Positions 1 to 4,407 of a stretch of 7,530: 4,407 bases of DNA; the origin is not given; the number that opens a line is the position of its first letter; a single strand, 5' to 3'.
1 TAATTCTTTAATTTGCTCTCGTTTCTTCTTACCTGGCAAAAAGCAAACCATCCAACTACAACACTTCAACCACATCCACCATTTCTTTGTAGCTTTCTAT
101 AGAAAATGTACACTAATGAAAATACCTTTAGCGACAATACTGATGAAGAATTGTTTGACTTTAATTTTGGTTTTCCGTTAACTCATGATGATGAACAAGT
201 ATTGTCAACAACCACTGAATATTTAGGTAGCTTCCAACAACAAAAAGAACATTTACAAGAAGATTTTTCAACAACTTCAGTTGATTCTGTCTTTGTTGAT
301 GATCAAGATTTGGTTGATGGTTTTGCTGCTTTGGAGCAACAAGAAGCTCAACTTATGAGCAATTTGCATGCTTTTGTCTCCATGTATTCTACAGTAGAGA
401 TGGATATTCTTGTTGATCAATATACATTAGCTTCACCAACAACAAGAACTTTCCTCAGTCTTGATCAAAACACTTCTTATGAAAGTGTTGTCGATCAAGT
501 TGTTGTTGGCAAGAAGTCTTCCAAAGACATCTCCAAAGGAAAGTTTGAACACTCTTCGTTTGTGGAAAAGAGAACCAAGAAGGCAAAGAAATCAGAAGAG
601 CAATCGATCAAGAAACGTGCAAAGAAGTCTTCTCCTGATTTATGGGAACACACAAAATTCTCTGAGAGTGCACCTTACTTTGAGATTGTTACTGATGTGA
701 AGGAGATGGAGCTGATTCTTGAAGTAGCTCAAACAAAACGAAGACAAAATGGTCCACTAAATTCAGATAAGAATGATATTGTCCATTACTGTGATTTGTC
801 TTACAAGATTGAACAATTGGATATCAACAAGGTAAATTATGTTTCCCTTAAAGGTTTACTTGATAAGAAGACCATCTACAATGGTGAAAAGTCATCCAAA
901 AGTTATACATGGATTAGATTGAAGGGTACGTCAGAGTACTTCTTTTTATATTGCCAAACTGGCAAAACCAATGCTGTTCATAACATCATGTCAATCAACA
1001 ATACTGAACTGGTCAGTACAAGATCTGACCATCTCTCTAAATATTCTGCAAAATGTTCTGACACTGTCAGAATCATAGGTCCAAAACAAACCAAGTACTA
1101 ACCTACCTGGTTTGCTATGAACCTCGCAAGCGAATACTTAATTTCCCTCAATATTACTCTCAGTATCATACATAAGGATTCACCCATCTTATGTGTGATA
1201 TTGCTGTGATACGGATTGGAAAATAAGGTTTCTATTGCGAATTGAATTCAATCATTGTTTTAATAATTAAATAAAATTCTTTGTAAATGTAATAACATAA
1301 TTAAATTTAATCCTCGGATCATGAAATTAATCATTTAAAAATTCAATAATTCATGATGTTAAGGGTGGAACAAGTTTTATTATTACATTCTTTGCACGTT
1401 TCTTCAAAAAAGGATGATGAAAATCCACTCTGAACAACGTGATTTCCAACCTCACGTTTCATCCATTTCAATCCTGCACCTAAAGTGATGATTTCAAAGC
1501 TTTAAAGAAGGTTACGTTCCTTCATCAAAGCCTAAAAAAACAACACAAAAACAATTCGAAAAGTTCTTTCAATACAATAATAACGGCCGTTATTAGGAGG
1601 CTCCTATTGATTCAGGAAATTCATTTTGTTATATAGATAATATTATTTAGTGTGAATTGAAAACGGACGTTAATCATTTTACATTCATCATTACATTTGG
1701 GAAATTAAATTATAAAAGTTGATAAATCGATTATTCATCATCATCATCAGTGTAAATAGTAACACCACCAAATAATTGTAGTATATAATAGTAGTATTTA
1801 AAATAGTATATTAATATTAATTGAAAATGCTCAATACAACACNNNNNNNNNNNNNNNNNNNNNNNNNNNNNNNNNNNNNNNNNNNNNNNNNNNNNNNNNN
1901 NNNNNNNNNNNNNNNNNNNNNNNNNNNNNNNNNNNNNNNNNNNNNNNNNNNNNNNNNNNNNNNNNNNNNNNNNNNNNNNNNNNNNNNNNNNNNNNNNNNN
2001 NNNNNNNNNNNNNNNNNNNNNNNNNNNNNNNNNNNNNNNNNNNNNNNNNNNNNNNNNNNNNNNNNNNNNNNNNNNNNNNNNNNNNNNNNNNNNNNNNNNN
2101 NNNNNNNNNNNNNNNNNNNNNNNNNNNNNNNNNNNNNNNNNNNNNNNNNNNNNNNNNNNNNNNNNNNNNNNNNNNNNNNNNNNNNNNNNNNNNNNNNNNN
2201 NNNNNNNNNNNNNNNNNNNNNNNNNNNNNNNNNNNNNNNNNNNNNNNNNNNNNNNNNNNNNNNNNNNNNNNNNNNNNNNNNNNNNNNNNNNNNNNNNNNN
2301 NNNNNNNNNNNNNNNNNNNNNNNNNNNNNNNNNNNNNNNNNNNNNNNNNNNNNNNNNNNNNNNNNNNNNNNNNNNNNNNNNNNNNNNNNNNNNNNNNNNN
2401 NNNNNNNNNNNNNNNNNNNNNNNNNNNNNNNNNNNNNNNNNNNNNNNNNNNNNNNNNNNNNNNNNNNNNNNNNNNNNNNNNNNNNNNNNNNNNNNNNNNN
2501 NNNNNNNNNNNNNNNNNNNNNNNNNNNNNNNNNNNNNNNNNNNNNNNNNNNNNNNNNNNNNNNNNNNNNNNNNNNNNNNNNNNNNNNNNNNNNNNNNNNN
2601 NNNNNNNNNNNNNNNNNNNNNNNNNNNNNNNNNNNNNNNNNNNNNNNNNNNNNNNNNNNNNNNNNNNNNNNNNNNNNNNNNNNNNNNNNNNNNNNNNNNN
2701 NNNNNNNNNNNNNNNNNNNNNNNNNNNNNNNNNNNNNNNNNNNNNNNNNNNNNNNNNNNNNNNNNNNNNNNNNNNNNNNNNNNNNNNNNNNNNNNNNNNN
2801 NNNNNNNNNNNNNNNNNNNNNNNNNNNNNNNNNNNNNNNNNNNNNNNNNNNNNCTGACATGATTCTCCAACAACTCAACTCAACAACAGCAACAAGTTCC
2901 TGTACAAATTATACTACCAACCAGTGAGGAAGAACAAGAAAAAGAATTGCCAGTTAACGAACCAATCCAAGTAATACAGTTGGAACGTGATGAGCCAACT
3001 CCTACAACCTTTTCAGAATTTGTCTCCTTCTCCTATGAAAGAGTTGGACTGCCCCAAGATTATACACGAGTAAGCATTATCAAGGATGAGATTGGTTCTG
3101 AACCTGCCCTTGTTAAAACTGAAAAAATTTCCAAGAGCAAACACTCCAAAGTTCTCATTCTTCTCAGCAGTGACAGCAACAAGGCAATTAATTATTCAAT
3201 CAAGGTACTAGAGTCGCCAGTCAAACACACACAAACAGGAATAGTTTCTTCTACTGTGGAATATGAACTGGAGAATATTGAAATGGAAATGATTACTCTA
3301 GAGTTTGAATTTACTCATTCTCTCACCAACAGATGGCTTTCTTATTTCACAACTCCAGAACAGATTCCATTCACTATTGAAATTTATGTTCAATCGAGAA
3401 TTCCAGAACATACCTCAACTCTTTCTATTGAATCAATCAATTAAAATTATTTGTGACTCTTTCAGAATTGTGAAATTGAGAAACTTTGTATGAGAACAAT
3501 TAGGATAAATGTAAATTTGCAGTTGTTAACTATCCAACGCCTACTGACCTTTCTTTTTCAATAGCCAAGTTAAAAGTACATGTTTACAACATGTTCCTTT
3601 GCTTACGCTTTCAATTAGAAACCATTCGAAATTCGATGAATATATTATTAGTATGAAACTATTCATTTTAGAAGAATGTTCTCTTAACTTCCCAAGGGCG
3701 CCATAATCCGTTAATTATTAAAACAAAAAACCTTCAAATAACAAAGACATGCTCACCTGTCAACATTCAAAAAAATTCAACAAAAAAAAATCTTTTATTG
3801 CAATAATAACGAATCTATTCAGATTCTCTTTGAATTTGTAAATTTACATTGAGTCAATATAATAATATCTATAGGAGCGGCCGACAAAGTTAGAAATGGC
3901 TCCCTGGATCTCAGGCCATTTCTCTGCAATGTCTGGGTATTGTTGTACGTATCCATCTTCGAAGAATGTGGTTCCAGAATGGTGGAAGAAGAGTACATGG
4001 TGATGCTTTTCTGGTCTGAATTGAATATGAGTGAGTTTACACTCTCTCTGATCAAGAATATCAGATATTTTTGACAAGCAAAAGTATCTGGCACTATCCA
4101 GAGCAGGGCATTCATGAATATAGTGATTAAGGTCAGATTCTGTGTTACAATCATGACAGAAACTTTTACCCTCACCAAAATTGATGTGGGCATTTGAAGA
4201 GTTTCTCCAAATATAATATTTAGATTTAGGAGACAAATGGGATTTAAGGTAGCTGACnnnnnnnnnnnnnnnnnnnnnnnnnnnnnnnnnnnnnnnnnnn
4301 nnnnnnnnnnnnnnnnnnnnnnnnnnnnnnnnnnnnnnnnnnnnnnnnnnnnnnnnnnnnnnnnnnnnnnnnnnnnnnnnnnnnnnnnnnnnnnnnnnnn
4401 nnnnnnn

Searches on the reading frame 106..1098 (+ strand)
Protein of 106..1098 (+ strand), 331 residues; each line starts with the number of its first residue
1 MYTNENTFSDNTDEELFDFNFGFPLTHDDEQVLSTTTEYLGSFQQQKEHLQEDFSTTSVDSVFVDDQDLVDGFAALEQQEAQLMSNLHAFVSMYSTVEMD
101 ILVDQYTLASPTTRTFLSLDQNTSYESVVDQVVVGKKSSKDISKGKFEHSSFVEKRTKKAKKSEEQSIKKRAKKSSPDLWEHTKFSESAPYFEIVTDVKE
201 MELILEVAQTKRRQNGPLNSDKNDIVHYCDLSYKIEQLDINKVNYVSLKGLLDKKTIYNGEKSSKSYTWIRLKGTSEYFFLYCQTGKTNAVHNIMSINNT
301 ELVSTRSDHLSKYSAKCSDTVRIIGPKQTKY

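Call 10: search_protein_families(library=pfam, proteins=[window:106-1098:+], max_evalue=1)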
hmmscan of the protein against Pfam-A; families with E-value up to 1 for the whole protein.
window:106-1098:+ (331 aa): 0 families

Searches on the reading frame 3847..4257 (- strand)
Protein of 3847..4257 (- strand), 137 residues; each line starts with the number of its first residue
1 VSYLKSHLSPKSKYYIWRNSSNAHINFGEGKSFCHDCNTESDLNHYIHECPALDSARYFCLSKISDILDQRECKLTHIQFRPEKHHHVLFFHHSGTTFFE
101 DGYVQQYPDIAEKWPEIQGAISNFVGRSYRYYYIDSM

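Call 109: predict_structure(alignment_id=A4)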
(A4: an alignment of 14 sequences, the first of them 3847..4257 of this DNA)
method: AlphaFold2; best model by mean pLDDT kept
length: 137 residues; sequences in the alignment: 14
mean_pLDDT: 81.5   pTM: 0.74
mean pLDDT of the five models: 81.5, 80.8, 79.7, 79.2, 77.4
residues with pLDDT >= 90: 52; 70-90: 47; 50-70: 38; < 50: 0
segments of 3 or more residues with pLDDT < 50: none
pLDDT, mean of each block of 10 residues (from residue 1): 69 68 67 91 92 96 94 83 68 75 73 87 90 89
secondary structure, 60 per line:
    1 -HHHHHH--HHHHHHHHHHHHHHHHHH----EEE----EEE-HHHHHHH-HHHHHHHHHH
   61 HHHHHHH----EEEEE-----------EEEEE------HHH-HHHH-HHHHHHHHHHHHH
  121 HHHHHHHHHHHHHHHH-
elements in order: H2-7 H10-27 E32-34 E39-41 H43-49 H51-67 E72-76 E88-92 H103-106 H108-136

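Call 111: fold_search(model_id=the predicted structure, library=pdb)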
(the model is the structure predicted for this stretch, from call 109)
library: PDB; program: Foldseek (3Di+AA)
matches with E <= 10: 7; with E <= 0.001: 0
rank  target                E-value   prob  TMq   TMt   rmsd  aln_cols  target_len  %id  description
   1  7m7t_A                1.6e+00  0.06  0.19  0.08  14.1       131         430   13  Human DNA Pol eta S113A with dT-ended primer and dATP: in crystallo reaction for 0 s (released 2021-06-02)
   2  9dou_A                2.5e+00  0.28  0.45  0.09   7.0       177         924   11  Taeniopygia guttata R2 retrotransposon (R2Tg) initiating target-primed reverse transcription (released 2025-05-21)
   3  9nl2_A                3.4e+00  0.30  0.49  0.08   6.1       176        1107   11  Structure of R2 retrotransposon protein from Platysternon megacephalum initiating target-primed reverse transcription (released 2025-06-18)
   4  8gh6_A                6.5e+00  0.18  0.49  0.09   6.6       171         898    6  Bombyx mori R2 retrotransposon initiating target-primed reverse transcription (released 2023-04-05)
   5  8ibz_C                8.6e+00  0.11  0.51  0.12   8.7       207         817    8  Structure of R2 with 5'ORF and 3'UTR (released 2023-09-20)
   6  3tab_A                9.1e+00  0.02  0.21  0.05  15.7       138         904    7  5-hydroxycytosine paired with dGMP in RB69 gp43 (released 2011-11-09)
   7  4hxv                  9.6e+00  0.02  0.20  0.12  14.5       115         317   15  Crystal structure of 3'(2'),5'-bisphosphate nucleotidase1 from Entamoeba histolytica in complex with AMP and metal ions (released 2013-11-13)
